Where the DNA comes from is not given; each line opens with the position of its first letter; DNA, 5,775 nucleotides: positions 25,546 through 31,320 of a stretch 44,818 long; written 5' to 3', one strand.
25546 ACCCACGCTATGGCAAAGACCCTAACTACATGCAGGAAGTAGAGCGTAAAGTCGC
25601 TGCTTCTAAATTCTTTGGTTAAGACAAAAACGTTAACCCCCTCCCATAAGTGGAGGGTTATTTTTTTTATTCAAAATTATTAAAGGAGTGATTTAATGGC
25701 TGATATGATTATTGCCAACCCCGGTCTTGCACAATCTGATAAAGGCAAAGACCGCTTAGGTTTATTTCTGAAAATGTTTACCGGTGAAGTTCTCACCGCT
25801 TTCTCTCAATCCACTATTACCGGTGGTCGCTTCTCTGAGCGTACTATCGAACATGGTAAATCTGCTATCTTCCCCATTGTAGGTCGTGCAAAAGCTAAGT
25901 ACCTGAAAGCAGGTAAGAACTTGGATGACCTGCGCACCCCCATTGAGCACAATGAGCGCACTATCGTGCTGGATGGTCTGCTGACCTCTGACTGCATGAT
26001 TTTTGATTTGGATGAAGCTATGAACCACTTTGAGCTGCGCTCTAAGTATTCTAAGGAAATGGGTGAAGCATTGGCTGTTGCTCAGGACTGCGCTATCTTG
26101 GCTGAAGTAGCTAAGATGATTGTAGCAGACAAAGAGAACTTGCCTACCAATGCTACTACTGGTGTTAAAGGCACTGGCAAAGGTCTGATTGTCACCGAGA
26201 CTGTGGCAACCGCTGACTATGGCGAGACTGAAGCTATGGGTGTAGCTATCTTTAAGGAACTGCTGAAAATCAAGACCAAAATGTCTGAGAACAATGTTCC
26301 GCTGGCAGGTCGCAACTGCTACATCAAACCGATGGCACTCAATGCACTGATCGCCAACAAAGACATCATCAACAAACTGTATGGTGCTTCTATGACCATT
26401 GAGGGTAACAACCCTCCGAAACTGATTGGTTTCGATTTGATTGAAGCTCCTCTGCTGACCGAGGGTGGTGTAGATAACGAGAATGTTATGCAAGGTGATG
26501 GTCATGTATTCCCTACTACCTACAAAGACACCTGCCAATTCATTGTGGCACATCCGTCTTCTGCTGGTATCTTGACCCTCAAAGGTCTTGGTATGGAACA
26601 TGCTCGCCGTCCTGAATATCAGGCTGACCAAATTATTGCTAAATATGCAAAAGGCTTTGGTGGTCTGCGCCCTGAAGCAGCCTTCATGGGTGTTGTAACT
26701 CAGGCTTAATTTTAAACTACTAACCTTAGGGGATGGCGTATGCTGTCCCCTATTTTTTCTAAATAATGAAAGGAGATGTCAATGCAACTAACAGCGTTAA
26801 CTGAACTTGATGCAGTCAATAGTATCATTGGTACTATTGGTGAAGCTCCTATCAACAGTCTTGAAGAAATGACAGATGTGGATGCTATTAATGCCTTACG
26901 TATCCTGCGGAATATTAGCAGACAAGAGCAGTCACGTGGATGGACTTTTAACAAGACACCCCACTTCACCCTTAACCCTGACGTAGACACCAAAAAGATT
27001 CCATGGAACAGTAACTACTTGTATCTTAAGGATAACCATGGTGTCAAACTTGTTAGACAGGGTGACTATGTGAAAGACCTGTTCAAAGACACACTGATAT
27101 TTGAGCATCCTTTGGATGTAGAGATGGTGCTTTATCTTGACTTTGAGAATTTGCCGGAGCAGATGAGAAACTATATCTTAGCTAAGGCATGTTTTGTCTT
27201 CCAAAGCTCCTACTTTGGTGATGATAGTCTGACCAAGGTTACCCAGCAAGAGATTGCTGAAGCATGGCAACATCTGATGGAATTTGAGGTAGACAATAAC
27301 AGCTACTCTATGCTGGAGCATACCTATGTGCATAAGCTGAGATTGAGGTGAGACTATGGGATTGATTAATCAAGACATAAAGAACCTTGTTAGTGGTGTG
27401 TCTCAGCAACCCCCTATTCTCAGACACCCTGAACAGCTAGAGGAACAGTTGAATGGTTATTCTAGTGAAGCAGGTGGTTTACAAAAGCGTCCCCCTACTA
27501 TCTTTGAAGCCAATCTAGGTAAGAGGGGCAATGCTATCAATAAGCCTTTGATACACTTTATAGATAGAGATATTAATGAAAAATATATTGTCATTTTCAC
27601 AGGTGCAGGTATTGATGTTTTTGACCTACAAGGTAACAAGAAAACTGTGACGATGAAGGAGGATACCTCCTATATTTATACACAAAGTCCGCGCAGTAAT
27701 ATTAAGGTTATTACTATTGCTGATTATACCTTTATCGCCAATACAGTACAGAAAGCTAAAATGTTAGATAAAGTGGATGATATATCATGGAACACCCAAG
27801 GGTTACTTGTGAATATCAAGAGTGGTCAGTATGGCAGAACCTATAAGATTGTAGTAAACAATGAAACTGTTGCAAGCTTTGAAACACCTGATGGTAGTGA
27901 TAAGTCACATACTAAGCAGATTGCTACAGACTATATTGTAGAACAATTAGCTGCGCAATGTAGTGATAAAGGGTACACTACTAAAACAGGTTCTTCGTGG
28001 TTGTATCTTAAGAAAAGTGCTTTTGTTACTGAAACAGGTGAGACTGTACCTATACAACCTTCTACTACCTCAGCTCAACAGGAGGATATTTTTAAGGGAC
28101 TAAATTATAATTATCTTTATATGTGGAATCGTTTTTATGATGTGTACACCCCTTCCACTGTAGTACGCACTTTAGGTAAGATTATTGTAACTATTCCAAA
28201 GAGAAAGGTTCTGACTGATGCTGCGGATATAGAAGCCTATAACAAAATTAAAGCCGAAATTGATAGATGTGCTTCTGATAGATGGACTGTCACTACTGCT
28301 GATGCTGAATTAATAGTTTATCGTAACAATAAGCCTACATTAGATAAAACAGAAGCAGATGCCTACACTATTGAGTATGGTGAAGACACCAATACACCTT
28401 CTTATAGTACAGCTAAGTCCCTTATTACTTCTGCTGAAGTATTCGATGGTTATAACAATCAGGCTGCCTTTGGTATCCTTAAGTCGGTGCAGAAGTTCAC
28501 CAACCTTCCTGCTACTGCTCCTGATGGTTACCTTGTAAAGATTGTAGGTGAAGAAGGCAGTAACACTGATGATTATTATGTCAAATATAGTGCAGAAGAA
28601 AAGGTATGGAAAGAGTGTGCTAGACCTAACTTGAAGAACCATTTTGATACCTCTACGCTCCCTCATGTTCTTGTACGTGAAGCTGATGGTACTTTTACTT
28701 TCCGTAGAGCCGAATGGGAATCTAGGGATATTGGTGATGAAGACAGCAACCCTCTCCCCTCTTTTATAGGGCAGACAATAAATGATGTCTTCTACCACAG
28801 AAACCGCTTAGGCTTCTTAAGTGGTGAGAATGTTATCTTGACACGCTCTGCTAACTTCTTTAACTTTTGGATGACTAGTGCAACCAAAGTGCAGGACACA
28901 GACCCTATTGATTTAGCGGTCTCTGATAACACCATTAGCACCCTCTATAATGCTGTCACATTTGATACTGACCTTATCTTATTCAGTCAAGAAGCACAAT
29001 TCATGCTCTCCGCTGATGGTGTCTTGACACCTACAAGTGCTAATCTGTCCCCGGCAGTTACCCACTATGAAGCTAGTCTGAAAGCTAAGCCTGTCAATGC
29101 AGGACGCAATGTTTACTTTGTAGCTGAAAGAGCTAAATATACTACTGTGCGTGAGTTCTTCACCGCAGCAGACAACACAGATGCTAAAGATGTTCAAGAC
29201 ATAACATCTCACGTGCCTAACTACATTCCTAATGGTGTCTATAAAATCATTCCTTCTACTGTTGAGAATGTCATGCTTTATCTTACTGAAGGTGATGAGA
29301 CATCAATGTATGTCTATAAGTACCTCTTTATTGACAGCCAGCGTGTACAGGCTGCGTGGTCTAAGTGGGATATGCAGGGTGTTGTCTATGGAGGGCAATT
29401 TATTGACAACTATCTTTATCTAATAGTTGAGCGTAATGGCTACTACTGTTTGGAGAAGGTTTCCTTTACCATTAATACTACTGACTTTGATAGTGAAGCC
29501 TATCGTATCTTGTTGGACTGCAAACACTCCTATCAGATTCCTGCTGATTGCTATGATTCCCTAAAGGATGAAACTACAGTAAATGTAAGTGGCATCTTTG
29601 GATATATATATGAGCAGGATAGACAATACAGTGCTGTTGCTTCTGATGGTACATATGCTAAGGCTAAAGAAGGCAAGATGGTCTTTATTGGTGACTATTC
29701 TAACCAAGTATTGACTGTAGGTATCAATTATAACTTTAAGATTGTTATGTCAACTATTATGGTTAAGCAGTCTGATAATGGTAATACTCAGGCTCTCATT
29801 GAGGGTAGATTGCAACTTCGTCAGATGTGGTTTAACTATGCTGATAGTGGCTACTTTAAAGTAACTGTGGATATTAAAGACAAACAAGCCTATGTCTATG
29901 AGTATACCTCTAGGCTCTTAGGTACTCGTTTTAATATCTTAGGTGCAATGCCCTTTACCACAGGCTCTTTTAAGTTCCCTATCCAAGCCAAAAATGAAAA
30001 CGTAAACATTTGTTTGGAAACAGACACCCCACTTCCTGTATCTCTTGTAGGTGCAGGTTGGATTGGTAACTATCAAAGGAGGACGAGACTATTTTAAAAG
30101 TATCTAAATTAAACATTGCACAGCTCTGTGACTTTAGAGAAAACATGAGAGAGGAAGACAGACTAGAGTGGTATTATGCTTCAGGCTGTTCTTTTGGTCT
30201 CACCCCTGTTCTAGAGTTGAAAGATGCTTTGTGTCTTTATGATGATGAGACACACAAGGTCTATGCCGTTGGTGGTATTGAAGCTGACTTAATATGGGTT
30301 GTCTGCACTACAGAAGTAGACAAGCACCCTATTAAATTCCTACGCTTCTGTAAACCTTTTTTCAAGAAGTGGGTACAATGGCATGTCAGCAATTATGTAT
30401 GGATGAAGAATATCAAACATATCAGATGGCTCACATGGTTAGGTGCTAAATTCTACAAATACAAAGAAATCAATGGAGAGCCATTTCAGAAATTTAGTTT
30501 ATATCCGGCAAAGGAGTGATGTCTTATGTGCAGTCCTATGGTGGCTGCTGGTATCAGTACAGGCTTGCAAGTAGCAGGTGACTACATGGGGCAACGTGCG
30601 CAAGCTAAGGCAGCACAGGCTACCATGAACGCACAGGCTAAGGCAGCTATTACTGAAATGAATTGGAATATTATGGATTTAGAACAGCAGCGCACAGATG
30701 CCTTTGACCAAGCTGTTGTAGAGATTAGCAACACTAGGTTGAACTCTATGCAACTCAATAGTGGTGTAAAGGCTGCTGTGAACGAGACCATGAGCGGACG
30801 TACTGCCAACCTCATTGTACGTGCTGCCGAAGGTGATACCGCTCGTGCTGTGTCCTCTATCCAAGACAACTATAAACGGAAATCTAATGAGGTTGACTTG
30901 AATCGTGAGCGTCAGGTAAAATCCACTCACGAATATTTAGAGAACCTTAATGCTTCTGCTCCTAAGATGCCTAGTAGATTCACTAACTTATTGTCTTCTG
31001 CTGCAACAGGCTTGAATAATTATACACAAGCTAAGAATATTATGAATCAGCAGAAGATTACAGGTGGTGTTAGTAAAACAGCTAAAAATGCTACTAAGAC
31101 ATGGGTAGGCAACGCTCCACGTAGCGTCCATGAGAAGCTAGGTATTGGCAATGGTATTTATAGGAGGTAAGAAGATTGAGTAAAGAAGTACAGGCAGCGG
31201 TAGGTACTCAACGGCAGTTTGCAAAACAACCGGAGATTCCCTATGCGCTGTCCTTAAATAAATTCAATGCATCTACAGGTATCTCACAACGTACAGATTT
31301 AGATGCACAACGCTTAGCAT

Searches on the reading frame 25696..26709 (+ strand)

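Call 10: search_protein_families(library=pfam, proteins=[window:25696-26709:+], max_evalue=0.001)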
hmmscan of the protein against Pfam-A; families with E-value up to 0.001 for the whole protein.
window:25696-26709:+ (337 aa): 1 family
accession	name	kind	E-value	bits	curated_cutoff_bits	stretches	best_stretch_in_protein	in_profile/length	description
PF21703.3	Gp10A-like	-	8.8e-46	157.3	27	1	59-329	2-275/279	Major capsid protein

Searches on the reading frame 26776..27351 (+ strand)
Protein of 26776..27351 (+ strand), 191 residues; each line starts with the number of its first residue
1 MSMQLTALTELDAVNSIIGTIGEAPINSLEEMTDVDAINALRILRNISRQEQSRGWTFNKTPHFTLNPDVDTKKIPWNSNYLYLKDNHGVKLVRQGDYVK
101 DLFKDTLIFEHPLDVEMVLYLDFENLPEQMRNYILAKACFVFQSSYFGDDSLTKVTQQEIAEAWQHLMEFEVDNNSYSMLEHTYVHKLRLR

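Call 81: search_protein_families(library=pfam, proteins=[window:26776-27351:+], max_evalue=0.01)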
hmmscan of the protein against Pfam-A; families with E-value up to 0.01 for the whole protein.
window:26776-27351:+ (191 aa): 1 family
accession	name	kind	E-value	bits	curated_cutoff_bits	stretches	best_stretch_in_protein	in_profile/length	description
PF17212.9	Tube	-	3.5e-42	144.7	22.3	1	11-177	1-169/169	Tail tubular protein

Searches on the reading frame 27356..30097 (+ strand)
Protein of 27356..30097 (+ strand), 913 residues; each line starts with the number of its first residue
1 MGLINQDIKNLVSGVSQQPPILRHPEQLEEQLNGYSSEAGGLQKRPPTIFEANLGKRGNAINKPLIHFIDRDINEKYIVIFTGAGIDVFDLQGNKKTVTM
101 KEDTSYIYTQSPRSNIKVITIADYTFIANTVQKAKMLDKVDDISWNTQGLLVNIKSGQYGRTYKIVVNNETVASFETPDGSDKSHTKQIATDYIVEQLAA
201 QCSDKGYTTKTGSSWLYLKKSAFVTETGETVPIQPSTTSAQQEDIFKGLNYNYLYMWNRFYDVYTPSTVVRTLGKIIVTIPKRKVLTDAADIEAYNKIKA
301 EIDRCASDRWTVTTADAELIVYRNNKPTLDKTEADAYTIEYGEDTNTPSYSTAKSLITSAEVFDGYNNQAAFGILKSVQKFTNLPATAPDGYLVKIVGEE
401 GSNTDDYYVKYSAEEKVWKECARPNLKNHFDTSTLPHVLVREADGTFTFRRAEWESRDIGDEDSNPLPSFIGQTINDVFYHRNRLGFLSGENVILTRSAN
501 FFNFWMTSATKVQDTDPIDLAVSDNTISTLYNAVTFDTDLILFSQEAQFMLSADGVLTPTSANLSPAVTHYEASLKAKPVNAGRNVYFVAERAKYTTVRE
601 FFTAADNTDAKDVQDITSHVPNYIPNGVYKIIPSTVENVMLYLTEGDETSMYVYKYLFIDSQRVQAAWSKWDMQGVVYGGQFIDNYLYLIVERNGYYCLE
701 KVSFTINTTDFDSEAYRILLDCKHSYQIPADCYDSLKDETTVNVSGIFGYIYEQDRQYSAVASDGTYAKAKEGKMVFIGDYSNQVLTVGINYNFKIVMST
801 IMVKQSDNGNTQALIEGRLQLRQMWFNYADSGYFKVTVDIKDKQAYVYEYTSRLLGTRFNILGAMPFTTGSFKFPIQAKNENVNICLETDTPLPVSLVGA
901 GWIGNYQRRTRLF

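Call 10: search_protein_families(library=pfam, proteins=[window:27356-30097:+], max_evalue=0.001)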
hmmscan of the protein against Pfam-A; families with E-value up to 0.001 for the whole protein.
window:27356-30097:+ (913 aa): 1 family
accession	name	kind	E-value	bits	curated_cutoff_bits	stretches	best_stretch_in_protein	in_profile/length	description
PF25675.1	Phage_nozzle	-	2.5e-278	926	27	2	335-911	209-792/794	Bacteriophage nozzle protein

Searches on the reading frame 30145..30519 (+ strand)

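Call 81: search_protein_families(library=pfam, proteins=[window:30145-30519:+], max_evalue=0.01)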
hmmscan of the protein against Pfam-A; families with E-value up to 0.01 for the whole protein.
window:30145-30519:+ (124 aa): 1 family
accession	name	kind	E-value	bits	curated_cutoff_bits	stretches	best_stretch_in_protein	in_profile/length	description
PF11090.14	Phage_T7_Gp13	-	7.5e-09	36.3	25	1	37-105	9-83/86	Bacteriophage T7, probable scaffold protein Gp13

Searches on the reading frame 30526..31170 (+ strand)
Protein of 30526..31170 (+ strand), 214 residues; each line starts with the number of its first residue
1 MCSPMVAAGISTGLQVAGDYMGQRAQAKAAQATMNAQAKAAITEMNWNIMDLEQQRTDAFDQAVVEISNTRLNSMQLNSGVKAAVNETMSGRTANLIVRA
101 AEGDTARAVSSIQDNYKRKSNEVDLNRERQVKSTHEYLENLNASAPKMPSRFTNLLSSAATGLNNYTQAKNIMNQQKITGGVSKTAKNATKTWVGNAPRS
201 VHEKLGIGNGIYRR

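Call 81: search_protein_families(library=pfam, proteins=[window:30526-31170:+], max_evalue=0.01)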
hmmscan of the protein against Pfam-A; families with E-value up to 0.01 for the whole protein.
window:30526-31170:+ (214 aa): 1 family
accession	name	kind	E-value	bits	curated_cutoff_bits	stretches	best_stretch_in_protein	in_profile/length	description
PF24072.1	T7_gp14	-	1.2e-24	87.7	27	1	1-187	1-176/187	T7 virus internal virion protein gp14 family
